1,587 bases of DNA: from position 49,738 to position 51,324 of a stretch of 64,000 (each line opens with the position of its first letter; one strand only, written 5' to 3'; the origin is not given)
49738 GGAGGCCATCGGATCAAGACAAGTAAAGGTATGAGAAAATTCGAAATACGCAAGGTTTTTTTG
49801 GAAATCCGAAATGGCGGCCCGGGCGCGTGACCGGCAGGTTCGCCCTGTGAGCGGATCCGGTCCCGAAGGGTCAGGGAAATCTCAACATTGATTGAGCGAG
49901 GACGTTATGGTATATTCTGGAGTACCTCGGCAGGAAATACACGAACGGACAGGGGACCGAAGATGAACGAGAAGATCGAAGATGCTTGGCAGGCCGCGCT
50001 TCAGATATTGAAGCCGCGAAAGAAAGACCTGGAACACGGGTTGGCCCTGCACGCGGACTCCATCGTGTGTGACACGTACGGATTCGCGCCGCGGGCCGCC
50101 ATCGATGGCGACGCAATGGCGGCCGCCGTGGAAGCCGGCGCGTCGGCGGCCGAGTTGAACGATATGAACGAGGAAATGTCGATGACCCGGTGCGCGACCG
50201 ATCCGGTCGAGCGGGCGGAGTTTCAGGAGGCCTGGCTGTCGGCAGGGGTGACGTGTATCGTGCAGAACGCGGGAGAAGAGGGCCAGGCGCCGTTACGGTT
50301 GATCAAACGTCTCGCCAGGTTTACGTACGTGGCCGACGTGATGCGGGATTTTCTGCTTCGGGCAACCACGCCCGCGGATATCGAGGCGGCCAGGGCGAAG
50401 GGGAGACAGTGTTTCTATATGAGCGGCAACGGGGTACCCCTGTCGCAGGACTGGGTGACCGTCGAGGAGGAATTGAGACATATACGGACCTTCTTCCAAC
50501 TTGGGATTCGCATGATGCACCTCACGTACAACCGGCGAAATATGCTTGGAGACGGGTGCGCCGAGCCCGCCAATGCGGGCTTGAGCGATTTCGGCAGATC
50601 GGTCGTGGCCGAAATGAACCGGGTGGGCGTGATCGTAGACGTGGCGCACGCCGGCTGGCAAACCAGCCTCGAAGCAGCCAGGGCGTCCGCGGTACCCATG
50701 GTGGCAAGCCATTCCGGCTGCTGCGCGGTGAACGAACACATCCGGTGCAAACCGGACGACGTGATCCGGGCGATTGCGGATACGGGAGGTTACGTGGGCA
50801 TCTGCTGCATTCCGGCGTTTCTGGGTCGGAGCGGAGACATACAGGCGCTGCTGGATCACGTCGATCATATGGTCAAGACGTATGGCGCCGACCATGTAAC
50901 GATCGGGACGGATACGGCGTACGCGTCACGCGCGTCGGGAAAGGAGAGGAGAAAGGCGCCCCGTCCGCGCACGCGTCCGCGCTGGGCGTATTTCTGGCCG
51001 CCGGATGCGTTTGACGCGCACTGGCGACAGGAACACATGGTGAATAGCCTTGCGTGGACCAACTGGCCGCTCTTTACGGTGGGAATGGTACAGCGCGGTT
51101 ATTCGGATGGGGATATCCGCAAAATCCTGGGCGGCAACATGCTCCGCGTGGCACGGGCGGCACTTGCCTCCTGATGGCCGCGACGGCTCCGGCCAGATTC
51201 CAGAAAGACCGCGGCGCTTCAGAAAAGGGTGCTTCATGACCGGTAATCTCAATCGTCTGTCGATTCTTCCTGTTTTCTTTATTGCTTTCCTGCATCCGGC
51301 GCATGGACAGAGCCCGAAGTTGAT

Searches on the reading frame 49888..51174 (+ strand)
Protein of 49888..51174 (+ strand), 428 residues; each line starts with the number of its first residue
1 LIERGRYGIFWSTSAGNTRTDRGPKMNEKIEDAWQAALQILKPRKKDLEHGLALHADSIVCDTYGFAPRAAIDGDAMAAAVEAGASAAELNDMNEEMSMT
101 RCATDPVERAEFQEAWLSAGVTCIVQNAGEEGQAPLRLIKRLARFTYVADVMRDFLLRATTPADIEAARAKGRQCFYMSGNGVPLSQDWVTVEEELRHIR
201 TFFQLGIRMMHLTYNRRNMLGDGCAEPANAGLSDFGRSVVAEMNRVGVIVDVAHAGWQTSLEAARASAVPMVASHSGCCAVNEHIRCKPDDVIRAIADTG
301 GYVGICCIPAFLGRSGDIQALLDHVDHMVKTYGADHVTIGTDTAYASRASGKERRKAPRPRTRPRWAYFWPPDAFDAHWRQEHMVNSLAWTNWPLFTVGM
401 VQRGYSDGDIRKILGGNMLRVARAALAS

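Call 42: search_protein_families(library=pfam, proteins=[window:49888-51174:+], max_evalue=0.00001)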
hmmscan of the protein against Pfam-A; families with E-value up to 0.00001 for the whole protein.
window:49888-51174:+ (428 aa): 1 family
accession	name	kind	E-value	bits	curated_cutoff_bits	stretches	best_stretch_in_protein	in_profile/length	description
PF01244.27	Peptidase_M19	-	7.6e-63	213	26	1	110-423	40-318/319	Membrane dipeptidase (Peptidase family M19)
